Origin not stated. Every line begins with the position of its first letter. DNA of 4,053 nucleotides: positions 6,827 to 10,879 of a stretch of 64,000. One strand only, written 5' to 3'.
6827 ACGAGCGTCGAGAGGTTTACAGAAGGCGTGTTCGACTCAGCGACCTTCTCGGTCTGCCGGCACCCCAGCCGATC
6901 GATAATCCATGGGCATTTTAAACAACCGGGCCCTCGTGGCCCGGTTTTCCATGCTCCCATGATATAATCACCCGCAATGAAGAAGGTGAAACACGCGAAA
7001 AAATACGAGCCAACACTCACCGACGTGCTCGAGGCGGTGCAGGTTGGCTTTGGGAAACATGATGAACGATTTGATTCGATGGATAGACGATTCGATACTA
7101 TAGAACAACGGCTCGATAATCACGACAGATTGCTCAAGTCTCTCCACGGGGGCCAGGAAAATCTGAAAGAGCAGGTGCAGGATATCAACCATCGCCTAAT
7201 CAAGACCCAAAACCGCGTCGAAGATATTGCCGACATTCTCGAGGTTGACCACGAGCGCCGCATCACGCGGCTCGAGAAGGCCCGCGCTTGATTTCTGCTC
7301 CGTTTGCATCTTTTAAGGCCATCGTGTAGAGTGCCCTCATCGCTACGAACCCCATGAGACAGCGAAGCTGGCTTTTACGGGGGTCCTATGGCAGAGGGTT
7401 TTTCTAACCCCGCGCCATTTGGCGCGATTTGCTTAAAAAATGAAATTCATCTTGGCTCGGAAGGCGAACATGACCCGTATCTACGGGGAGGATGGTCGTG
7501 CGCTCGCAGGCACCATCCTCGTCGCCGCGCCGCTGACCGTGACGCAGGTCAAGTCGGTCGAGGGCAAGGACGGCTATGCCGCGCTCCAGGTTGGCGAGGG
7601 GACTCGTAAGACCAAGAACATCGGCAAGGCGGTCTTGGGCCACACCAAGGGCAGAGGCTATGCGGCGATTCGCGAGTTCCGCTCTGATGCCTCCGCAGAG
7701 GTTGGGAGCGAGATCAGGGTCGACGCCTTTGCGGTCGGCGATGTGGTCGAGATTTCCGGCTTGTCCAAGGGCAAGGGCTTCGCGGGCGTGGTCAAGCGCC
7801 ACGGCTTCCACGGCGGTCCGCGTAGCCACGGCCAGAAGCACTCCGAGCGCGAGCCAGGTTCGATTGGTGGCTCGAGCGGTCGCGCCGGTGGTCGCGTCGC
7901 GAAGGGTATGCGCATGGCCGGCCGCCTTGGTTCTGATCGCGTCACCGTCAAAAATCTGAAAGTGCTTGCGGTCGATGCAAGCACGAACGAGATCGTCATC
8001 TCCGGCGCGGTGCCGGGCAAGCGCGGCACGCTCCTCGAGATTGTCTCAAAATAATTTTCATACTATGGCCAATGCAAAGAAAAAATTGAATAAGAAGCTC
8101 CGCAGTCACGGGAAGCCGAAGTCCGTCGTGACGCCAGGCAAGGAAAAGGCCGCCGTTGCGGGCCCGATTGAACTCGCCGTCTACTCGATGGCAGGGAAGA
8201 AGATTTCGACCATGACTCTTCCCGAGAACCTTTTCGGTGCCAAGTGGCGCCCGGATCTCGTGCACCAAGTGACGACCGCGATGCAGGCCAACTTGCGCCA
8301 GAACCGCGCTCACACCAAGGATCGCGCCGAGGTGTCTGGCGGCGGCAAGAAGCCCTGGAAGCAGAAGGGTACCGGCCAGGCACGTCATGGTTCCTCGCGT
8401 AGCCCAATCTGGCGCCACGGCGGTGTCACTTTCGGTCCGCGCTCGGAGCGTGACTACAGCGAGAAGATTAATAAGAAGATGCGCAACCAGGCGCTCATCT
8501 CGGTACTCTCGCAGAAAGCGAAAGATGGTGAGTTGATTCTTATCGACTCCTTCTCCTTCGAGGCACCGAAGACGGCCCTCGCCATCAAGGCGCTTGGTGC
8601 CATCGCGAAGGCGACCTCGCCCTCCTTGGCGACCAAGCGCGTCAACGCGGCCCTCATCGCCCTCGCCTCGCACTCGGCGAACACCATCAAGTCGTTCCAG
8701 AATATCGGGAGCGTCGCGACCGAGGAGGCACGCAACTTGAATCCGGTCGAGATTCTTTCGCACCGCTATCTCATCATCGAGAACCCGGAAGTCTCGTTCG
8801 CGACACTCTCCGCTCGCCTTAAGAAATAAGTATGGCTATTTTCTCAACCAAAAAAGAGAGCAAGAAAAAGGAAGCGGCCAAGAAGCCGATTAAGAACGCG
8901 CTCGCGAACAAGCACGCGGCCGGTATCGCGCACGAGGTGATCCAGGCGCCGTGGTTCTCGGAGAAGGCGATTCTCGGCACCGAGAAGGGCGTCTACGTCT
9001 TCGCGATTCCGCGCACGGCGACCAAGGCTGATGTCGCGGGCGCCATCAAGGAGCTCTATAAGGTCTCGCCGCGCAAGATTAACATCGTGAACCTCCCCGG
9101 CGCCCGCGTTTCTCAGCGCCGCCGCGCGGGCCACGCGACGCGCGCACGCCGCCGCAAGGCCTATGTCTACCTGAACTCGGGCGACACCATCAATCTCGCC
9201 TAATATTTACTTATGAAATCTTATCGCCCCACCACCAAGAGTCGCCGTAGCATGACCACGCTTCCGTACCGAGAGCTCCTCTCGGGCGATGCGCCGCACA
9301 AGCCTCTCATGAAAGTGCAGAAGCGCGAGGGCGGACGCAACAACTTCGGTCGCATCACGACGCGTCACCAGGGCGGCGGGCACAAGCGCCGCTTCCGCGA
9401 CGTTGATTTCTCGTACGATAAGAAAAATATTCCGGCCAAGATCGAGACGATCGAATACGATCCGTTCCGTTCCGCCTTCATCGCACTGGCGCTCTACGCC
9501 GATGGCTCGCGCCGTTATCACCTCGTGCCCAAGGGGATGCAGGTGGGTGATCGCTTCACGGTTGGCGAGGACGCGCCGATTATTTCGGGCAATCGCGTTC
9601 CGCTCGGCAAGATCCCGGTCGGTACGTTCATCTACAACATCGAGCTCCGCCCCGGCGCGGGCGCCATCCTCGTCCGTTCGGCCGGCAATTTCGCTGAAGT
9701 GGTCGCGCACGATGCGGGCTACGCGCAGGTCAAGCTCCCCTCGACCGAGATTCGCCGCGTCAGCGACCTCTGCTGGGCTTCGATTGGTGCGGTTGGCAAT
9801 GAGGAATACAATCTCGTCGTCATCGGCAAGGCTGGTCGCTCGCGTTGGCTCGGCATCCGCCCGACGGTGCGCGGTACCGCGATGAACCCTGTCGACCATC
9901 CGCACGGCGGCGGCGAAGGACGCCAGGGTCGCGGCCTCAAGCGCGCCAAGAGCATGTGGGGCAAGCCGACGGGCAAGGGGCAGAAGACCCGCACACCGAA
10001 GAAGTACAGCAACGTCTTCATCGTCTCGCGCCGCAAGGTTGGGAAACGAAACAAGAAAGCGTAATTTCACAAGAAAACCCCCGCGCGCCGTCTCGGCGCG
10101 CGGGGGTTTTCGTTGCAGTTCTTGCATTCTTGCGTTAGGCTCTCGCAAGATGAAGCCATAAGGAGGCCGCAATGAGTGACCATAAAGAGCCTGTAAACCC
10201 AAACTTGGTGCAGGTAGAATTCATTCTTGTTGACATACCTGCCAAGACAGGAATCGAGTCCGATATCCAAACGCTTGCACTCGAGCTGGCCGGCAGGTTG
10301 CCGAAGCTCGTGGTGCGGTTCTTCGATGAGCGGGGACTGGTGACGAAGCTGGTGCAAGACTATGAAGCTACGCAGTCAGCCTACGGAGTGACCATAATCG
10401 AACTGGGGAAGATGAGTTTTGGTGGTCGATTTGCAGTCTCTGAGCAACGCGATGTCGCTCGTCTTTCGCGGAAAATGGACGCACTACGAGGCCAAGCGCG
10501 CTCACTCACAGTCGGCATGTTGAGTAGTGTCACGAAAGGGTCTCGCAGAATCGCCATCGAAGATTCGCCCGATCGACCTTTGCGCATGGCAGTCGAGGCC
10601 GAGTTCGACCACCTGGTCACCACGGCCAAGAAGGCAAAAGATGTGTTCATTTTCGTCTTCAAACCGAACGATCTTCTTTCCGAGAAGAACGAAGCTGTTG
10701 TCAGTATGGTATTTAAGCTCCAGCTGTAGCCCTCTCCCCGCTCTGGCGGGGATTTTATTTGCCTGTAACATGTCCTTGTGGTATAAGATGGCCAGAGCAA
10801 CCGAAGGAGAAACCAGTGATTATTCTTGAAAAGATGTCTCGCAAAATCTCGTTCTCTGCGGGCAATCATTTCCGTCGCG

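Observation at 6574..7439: Two small lower-GC ORFs with their own terminators inserted between rpsJ and rplC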

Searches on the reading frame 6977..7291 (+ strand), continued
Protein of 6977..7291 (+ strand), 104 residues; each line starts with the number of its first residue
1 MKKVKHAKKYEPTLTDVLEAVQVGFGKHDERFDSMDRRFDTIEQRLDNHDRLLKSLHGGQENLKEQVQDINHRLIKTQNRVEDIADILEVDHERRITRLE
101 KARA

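Call 57: search_protein_families(library=ncbifam, proteins=[window:6977-7291:+], max_evalue=0.1)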
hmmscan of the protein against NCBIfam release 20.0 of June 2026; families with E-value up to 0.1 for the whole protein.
window:6977-7291:+ (104 aa): 6 families
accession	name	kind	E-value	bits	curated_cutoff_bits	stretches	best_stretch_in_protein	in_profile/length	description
TIGR02168.1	SMC_prok_B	equivalog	0.0024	15.7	567.35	1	5-96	864-955/1181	chromosome segregation protein SMC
NF053525.1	thylo_ssr2422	subfamily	0.0055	17.1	38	0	39-55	11-20/77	ssr2422 family thylakoid membrane protein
NF047515.1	SpiroCoCo_C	equivalog_domain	0.0077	15.4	125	1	16-100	121-231/313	SpiroCoCo family coiled-coil protein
NF008244.0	PRK11020.1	equivalog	0.0099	16.4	110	1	28-102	12-82/120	YibL family ribosome-associated protein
TIGR02169.1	SMC_prok_A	equivalog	0.011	13.5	729.4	1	3-93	359-456/1165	chromosome segregation protein SMC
NF045487.1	ASRP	equivalog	0.013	14.1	300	1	27-100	335-403/593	archaea-specific SMC-related protein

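Call 75: search_protein_families(library=pfam, proteins=[L100:3039-4670:+, L100:5987-7519:+, L103:3549-5948:+, L103:6504-7622:-, L105:2441-4669:+, L106:5188-5955:+, L106:6307-7371:+, L113:691-3078:+, L113:3617-4396:-, L102:6312-7229:-], max_evalue=0.001)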
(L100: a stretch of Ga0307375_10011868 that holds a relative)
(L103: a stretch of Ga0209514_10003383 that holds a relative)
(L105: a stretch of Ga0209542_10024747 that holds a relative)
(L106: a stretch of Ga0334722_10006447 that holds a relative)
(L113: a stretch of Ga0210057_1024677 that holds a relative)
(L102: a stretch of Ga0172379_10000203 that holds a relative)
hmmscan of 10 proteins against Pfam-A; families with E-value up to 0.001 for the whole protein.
L100:3039-4670:+ (543 aa): 1 family
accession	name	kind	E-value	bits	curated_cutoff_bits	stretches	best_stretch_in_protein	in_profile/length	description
PF00118.29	Cpn60_TCP1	-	5.3e-68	230.3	34.3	1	23-524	2-487/490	TCP-1/cpn60 chaperonin family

L100:5987-7519:+ (510 aa): 3 families
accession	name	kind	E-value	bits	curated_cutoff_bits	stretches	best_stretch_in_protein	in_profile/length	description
PF16576.10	HlyD_D23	-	1e-18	67.9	30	1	314-437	92-214/214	Barrel-sandwich domain of CusB or HlyD membrane-fusion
PF13437.12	HlyD_3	-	5.3e-17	62.9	22.2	1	332-425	2-96/106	HlyD family secretion protein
PF00364.28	Biotin_lipoyl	-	0.00027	21.1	22.1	0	330-360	43-73/73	Biotin-requiring enzyme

L103:3549-5948:+ (799 aa): 4 families
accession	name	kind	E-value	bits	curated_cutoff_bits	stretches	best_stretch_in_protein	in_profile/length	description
PF13432.12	TPR_16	-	1.1e-08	35.8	32.7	1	707-765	4-62/65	Tetratricopeptide repeat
PF14559.12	TPR_19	-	2.7e-05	24.8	25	0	643-700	2-59/68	Tetratricopeptide repeat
PF23914.1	TPR_CcmH_CycH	-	6.5e-05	23.3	42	1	588-687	46-142/158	Cytochrome c-type biogenesis protein H TPR domain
PF12895.13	ANAPC3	-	0.0007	20.3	27.2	0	602-657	27-81/82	Anaphase-promoting complex, cyclosome, subunit 3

L103:6504-7622:- (372 aa): 0 families

L105:2441-4669:+ (742 aa): 10 families
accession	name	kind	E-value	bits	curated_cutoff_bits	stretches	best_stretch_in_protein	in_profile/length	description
PF14559.12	TPR_19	-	3.2e-10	40.6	25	2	553-593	6-46/68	Tetratricopeptide repeat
PF13432.12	TPR_16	-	7.8e-10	39.5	32.7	1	647-700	4-57/65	Tetratricopeptide repeat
PF23914.1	TPR_CcmH_CycH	-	2.6e-07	31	42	1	528-627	46-142/158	Cytochrome c-type biogenesis protein H TPR domain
PF13431.12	TPR_17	-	5.1e-07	29.9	24.4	0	560-592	1-33/34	Tetratricopeptide repeat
PF13371.12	TPR_9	-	2.6e-05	24.6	35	0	614-676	3-65/73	Tetratricopeptide repeat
PF12895.13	ANAPC3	-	3.3e-05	24.5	27.2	0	654-700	3-49/82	Anaphase-promoting complex, cyclosome, subunit 3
PF13414.12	TPR_11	-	5.4e-05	23.2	26.8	0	554-581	10-37/42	TPR repeat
PF13428.12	TPR_14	-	0.00025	21.9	23.5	0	554-581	17-44/44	Tetratricopeptide repeat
PF13181.12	TPR_8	-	0.00026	21.4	25.7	0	573-604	2-33/34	Tetratricopeptide repeat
PF07719.23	TPR_2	-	0.0003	21.1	27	0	554-571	17-34/34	Tetratricopeptide repeat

L106:5188-5955:+ (255 aa): 1 family
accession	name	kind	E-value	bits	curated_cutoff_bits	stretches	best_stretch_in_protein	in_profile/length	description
PF02616.19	SMC_ScpA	-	3.8e-18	66.8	24.6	1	27-245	1-231/232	Segregation and condensation protein ScpA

L106:6307-7371:+ (354 aa): 1 family
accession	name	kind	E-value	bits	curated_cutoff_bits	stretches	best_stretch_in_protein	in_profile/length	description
PF00791.26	ZU5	-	2.4e-06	28.1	21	0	309-346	2-39/97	ZU5 domain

L113:691-3078:+ (795 aa): 4 families
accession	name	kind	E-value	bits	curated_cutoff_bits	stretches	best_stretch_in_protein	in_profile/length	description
PF03477.21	ATP-cone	-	2.3e-19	70.1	25.8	1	39-130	2-87/88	ATP cone domain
PF17975.6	RNR_Alpha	-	2e-11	44.7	26.4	1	141-204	4-64/101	Ribonucleotide reductase alpha domain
PF02867.20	Ribonuc_red_lgC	-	2.2e-09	36.9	23.9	0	588-646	374-435/523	Ribonucleotide reductase, barrel domain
PF21995.1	RNR-II_ins_dom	-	1.3e-06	29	27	1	291-348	37-100/107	B12-dependent ribonucleotide reductase, insertion domain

L113:3617-4396:- (259 aa): 0 families

L102:6312-7229:- (305 aa): 1 family
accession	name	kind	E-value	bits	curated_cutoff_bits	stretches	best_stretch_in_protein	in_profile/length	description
PF13091.12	PLDc_2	-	6.9e-23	81.4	27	1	65-191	1-131/132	PLD-like domain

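Call 80: list_cluster_members(proteins=[P0001, P0005, P0026])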
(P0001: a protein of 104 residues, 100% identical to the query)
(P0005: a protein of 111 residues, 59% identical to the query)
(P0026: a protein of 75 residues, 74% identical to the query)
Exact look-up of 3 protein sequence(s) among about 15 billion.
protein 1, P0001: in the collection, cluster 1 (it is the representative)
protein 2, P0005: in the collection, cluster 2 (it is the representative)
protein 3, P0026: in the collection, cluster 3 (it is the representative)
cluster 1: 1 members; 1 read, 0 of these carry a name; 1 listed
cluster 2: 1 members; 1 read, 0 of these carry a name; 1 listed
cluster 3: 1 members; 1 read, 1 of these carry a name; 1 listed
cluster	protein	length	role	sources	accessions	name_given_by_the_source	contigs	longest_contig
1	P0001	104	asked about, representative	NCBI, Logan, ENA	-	-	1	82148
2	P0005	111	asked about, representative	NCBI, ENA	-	-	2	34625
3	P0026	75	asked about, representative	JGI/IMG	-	hypothetical protein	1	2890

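Call 84: search_protein_families(library=pfam, proteins=[L003:6369-9137:+, L006:700-1992:+], max_evalue=0.001)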
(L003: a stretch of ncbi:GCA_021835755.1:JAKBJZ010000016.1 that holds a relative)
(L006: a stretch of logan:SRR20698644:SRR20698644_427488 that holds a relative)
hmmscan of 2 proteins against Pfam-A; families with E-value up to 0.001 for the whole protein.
L003:6369-9137:+ (922 aa): 0 families

L006:700-1992:+ (430 aa): 1 family
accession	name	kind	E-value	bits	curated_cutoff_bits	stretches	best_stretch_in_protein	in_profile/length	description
PF01471.23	PG_binding_1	-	4.8e-06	27.1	23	1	80-135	2-57/57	Putative peptidoglycan binding domain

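Call 85: find_related_loci(query=A2, collection=viral_contigs, flank=5000)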
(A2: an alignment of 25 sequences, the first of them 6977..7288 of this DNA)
Query A2 (104 aa) in viral_contigs; peptide patterns used: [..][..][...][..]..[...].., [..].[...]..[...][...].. (x = any residue, [..] = any of these).
53 stretches matched a pattern; 1 encode a relative of the query (tblastn E <= 1e-3); 1 distinct loci.
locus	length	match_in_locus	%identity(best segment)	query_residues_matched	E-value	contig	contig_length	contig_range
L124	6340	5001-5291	29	3-86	1e-5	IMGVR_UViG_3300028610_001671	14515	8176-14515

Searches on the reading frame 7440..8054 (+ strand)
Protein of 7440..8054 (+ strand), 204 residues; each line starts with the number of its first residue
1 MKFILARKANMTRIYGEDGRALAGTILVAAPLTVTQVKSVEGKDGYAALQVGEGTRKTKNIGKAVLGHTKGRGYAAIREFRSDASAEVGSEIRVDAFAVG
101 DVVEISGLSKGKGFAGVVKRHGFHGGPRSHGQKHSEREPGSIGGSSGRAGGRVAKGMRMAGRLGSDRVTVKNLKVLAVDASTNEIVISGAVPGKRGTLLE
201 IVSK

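Call 10: search_protein_families(library=pfam, proteins=[window:7440-8054:+], max_evalue=0.1)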
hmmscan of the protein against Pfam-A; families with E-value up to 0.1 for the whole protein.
window:7440-8054:+ (204 aa): 1 family
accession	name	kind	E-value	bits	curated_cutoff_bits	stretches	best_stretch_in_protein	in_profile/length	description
PF00297.29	Ribosomal_L3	-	1.1e-11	44.8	22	1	95-182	210-292/369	Ribosomal protein L3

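Call 26: find_related_loci(query=A1, collection=genome_contigs, flank=10000)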
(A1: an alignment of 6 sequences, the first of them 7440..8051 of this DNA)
Query A1 (204 aa) in genome_contigs; peptide patterns used: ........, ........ (x = any residue, [..] = any of these).
600 stretches matched a pattern (row limit reached: there are more); 595 encode a relative of the query (tblastn E <= 1e-3); the best 80 are kept; 80 distinct loci.
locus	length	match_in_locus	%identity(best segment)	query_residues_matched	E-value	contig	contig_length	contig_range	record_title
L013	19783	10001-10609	74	1-203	5e-91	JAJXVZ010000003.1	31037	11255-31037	MAG: bacterium isolate BP5.bin54 NODE_2232_length_31037_cov_6.735102, whole genome shotgun sequence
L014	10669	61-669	70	1-204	3e-86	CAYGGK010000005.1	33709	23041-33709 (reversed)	MAG TPA_asm: uncultured Candidatus Saccharibacteria bacterium isolate ERP113451_co3_264 genome assembly, contig: NODE_87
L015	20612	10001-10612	72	1-204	3e-84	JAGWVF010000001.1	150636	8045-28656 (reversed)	MAG: Patescibacteria group bacterium isolate REEB413 contig-150_44, whole genome shotgun sequence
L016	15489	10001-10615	63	1-204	4e-78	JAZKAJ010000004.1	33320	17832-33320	MAG: Patescibacteria group bacterium isolate ADI_H3L2_1_122_18_3-bin016 ADIH3L21_B016_0_000000000004, whole genome shotg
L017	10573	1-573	74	16-202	2e-76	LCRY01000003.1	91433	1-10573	MAG: Parcubacteria group bacterium GW2011_GWA1_56_13 UY93_C0003, whole genome shotgun sequence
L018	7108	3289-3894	61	1-204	1e-73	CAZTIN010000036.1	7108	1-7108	MAG TPA_asm: uncultured Candidatus Saccharibacteria bacterium isolate SRP329715_co2_273 genome assembly, contig: NODE_18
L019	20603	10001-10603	61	1-201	1e-73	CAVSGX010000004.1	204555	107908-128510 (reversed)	MAG: uncultured bacterium isolate MFD01476.bin.1.25 genome assembly, contig: contig_78673, whole genome shotgun sequence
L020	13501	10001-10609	63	1-201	2e-73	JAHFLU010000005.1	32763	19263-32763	MAG: bacterium isolate nzgw440 NODE_703_length_32764_cov_5.285758, whole genome shotgun sequence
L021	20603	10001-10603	64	1-201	4e-73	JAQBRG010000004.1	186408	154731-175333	MAG: Parcubacteria group bacterium isolate RYN_393 scaffold_4376877, whole genome shotgun sequence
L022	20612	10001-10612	57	1-202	7e-70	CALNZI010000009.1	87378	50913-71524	MAG: Candidatus Paceibacterota bacterium isolate LOGT_bin.0037 genome assembly, contig: contig_37414, whole genome shotg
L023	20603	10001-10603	56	2-201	1e-66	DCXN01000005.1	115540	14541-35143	MAG TPA_asm: Patescibacteria group bacterium UBA2135 UBA2135_contig_1439, whole genome shotgun sequence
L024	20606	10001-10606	55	1-204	6e-66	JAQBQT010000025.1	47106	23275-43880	MAG: Candidatus Parcubacteria bacterium isolate RYN_380 scaffold_1747450, whole genome shotgun sequence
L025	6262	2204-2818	60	1-201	9e-66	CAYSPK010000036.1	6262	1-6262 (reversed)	MAG TPA_asm: uncultured Candidatus Saccharibacteria bacterium isolate SRP263991_co5_96 genome assembly, contig: NODE_248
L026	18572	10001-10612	54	1-204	1e-65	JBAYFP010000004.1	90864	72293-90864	MAG: Candidatus Paceibacterota bacterium isolate SO_2016_GW1_104 scaffold00566_OW334_2016, whole genome shotgun sequence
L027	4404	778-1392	61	1-201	4e-65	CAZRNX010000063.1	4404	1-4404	MAG TPA_asm: uncultured Candidatus Saccharibacteria bacterium isolate SRP124282_co8_23 genome assembly, contig: NODE_695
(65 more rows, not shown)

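Call 84: search_protein_families(library=pfam, proteins=[L013:9236-9853:+], max_evalue=0.001)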
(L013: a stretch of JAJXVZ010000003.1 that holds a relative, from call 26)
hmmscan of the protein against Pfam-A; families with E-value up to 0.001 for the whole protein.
L013:9236-9853:+ (205 aa): 1 family
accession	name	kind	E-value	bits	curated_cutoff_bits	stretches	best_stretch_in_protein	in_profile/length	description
PF02397.22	Bac_transf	-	1.9e-56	190.8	27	1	18-200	1-178/179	Bacterial sugar transferase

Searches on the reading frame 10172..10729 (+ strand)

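Call 10: search_protein_families(library=pfam, proteins=[window:10172-10729:+], max_evalue=0.1)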
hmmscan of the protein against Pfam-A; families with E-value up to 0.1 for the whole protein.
window:10172-10729:+ (185 aa): 0 families

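Call 55: search_protein_families(library=phrogs, proteins=[window:10172-10729:+], max_evalue=0.1)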
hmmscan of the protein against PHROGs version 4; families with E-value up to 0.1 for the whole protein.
window:10172-10729:+ (185 aa): 1 family
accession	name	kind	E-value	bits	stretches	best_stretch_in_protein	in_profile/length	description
phrog_31442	-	unknown function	0.019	15.8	1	87-135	27-75/208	-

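Call 56: search_protein_families(library=padloc, proteins=[window:10172-10729:+], max_evalue=0.1)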
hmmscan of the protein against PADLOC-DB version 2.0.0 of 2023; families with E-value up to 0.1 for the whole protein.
window:10172-10729:+ (185 aa): 0 families

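Call 57: search_protein_families(library=ncbifam, proteins=[window:10172-10729:+], max_evalue=0.1)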
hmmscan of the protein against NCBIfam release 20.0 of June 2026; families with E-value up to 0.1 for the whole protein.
window:10172-10729:+ (185 aa): 0 families
